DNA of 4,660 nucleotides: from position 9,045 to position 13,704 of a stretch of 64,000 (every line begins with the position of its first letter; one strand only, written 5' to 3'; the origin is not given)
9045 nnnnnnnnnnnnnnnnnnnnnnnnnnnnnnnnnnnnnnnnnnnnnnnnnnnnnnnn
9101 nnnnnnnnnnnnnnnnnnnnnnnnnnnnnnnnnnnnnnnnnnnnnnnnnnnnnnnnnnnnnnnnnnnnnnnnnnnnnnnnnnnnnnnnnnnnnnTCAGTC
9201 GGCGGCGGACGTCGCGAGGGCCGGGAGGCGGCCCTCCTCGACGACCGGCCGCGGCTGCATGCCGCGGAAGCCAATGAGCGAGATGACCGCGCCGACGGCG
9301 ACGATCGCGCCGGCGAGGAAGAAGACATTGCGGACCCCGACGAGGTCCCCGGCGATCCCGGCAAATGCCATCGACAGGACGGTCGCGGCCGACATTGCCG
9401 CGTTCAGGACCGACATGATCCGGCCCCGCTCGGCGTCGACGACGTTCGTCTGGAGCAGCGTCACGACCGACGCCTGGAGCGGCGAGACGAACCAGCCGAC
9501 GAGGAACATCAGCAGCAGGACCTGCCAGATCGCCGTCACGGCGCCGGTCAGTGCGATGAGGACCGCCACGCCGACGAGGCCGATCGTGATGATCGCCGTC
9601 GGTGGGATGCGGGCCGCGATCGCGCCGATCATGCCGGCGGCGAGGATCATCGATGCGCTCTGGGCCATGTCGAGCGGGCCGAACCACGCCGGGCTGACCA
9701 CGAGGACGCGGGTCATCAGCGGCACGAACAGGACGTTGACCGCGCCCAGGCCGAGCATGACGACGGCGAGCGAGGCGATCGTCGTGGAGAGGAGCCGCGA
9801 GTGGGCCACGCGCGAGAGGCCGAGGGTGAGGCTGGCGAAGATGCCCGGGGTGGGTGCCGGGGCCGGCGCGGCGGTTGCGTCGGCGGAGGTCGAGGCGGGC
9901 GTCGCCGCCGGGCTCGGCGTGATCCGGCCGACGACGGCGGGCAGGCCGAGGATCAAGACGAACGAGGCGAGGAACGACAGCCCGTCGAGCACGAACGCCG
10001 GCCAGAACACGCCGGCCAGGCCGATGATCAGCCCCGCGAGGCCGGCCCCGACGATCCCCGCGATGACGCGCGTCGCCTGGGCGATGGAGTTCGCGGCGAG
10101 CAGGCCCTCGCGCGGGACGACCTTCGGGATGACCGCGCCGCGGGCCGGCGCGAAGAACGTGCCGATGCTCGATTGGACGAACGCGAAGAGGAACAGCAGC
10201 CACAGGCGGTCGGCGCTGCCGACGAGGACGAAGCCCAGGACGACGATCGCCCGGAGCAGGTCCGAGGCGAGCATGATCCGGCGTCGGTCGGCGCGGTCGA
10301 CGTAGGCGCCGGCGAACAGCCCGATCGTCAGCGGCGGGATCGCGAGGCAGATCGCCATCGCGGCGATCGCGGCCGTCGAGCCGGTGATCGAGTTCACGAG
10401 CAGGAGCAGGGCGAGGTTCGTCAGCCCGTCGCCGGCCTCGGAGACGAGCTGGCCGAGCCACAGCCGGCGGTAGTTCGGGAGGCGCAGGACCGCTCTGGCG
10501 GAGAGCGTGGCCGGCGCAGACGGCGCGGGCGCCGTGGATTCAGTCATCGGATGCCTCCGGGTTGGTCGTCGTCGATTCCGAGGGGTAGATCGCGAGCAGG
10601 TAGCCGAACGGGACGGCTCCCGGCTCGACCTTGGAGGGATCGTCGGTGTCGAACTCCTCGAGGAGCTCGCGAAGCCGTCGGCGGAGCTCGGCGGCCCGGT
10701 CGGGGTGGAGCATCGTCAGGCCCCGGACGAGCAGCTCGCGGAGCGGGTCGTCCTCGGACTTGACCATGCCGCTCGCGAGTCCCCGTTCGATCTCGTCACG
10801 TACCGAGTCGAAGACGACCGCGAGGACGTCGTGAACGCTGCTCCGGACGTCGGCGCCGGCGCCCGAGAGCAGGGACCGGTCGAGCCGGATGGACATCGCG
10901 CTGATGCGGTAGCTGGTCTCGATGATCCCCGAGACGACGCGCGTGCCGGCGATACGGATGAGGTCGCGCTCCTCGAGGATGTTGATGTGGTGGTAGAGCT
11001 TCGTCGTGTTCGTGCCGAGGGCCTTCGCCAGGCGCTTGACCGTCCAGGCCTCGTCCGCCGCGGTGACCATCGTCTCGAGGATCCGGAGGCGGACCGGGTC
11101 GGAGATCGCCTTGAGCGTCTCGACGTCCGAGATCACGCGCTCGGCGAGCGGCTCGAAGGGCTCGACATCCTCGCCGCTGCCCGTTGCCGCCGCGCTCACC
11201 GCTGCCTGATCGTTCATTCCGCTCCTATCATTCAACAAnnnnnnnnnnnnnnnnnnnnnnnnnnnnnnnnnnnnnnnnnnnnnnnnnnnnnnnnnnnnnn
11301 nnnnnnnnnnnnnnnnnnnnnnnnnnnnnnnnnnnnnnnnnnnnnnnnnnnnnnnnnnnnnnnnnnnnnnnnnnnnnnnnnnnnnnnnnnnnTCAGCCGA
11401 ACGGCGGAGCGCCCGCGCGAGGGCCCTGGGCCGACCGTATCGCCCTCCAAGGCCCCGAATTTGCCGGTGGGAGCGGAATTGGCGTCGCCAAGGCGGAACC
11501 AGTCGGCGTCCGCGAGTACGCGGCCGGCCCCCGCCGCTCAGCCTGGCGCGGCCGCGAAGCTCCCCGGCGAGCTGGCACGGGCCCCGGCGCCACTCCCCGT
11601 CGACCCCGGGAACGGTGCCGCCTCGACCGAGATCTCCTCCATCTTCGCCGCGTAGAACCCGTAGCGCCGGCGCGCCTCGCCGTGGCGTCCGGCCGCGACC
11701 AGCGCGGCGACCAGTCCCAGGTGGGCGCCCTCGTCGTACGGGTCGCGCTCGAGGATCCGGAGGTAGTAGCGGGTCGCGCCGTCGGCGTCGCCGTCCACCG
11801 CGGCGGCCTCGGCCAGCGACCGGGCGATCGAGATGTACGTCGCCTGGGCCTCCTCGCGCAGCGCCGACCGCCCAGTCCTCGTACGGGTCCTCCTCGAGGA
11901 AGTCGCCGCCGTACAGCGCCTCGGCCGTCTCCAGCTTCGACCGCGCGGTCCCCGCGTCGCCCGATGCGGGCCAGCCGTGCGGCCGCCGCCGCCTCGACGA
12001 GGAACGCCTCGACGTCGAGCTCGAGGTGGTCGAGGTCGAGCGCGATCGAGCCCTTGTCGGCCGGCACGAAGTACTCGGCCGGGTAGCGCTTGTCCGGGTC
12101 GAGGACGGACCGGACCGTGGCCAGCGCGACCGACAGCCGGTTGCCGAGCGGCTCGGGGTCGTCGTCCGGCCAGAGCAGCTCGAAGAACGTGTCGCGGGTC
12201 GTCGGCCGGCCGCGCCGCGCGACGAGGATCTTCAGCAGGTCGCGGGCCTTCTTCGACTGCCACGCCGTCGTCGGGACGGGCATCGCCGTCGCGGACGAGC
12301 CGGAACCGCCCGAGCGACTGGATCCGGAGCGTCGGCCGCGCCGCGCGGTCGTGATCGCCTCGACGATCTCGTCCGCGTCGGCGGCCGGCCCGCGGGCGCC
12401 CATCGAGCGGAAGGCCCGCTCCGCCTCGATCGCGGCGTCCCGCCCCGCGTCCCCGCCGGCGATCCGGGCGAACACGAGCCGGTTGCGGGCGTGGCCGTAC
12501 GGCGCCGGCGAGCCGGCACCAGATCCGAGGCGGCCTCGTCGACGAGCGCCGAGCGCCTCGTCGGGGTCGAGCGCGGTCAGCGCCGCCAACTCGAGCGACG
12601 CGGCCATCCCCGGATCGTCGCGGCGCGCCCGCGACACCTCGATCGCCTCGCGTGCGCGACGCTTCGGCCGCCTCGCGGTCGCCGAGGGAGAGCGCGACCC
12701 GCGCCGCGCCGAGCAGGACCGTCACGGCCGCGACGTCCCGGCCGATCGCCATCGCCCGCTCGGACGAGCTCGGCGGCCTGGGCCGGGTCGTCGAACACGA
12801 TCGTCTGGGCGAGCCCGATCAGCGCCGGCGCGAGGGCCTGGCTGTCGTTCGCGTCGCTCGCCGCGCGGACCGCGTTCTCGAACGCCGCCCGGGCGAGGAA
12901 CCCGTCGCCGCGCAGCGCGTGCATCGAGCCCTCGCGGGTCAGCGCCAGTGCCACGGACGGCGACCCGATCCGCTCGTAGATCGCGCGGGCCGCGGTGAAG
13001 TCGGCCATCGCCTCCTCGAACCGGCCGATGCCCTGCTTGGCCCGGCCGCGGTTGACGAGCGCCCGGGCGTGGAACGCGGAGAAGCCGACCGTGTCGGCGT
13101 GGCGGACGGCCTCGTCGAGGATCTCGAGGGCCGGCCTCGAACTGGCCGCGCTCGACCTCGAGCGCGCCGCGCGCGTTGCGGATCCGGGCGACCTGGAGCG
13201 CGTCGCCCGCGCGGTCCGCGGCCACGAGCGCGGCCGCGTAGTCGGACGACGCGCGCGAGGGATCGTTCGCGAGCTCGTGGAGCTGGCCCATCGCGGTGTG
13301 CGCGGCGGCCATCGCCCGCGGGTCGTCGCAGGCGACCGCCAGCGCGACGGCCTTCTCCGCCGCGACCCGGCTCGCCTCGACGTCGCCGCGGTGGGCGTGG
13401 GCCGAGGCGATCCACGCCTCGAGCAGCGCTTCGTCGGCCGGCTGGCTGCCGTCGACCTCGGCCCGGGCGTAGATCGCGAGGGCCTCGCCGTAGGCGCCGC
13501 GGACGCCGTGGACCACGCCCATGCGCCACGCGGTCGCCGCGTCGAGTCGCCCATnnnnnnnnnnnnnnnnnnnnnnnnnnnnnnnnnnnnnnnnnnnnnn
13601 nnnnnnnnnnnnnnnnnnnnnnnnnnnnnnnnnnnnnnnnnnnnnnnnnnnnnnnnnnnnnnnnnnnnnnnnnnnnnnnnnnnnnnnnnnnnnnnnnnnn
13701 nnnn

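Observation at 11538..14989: Giant regulator with an unusual domain order, NTPase-TPR then SARP (wHTH+BTAD) at the C-terminus, riddled with frameshifts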

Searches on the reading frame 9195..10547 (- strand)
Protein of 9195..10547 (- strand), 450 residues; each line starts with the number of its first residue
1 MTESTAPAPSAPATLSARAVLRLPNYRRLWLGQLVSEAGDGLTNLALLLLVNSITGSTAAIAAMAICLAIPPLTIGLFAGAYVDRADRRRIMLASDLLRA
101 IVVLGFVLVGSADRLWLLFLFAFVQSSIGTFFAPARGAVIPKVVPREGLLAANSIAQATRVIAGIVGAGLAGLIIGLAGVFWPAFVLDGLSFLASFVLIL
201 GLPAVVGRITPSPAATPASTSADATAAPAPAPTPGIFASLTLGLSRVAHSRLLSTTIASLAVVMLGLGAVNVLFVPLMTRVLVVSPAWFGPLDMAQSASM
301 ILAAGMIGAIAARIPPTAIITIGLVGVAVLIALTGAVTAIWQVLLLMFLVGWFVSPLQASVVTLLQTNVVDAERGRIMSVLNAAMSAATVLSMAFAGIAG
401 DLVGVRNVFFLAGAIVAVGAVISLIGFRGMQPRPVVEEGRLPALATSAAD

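Call 68: search_protein_families(library=pfam, proteins=[window:9195-10547:-], max_evalue=0.001)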
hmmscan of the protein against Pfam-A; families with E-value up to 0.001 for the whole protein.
window:9195-10547:- (450 aa): 3 families
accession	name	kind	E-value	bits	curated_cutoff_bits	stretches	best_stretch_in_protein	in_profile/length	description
PF07690.21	MFS_1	-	4.4e-30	105.2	33.4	2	29-251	1-203/347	Major Facilitator Superfamily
PF05977.19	MFS_3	-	2.4e-14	53.1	27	1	17-424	3-391/524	Transmembrane secretion effector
PF13347.12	MFS_2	-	0.00017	20.8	27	1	10-176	210-378/427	MFS/sugar transport protein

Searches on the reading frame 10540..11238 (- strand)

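Call 68: search_protein_families(library=pfam, proteins=[window:10540-11238:-], max_evalue=0.001)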
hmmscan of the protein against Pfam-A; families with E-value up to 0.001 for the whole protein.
window:10540-11238:- (232 aa): 3 families
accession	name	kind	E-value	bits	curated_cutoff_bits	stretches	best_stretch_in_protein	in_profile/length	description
PF12840.13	HTH_20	-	1.1e-11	45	27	1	45-95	1-49/51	Helix-turn-helix domain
PF14394.12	DUF4423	-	3.4e-05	24.1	30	1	33-113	7-88/165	Domain of unknown function (DUF4423)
PF25212.1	HVO_A0114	-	0.00058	20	27.6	0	36-96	10-68/84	HVO_A0114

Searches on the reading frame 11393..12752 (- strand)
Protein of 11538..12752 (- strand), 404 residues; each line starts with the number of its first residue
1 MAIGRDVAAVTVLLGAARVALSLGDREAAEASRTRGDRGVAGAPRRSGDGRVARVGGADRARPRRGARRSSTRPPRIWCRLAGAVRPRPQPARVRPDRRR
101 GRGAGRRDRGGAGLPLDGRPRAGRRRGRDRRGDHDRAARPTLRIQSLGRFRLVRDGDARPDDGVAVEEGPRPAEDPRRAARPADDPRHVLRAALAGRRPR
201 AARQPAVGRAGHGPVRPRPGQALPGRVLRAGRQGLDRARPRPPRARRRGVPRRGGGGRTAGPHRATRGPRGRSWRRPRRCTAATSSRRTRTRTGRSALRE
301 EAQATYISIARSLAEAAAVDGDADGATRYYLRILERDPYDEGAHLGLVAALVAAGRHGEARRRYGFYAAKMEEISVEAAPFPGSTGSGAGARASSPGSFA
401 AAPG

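Call 3: search_protein_families(library=pfam, proteins=[window:11538-12752:-, window:11393-12637:-], max_evalue=0.01)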
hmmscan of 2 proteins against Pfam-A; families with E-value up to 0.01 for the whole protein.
window:11538-12752:- (404 aa): 2 families
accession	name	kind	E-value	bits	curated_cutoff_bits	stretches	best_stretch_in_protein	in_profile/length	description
PF14559.12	TPR_19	-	1.2e-05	25.9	25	1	320-362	4-46/68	Tetratricopeptide repeat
PF03704.23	BTAD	-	2.9e-05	24.9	22.1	1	297-378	52-134/146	Bacterial transcriptional activator domain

window:11393-12637:- (414 aa): 1 family
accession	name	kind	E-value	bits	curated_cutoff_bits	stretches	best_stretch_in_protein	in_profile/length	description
PF00486.34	Trans_reg_C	-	2.4e-06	28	26.2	1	128-184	7-62/77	Transcriptional regulatory protein, C terminal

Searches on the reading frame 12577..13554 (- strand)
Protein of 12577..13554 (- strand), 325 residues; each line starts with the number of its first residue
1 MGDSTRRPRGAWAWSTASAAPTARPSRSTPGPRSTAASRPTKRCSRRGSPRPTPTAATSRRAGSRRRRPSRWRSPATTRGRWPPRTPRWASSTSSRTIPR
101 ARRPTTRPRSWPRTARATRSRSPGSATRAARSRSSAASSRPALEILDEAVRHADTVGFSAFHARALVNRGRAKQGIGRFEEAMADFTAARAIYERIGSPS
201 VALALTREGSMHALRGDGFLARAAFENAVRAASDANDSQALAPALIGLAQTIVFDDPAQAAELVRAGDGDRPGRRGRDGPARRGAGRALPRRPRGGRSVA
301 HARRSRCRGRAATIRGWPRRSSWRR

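Call 3: search_protein_families(library=pfam, proteins=[window:12577-13554:-], max_evalue=0.01)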
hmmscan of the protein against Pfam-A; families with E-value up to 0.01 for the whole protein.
window:12577-13554:- (325 aa): 2 families
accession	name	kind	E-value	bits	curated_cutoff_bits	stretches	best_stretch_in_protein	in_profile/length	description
PF13424.12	TPR_12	-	3.7e-07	30.7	30.1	1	142-194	22-76/77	Tetratricopeptide repeat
PF07719.23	TPR_2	-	0.0063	17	27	0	163-194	1-32/34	Tetratricopeptide repeat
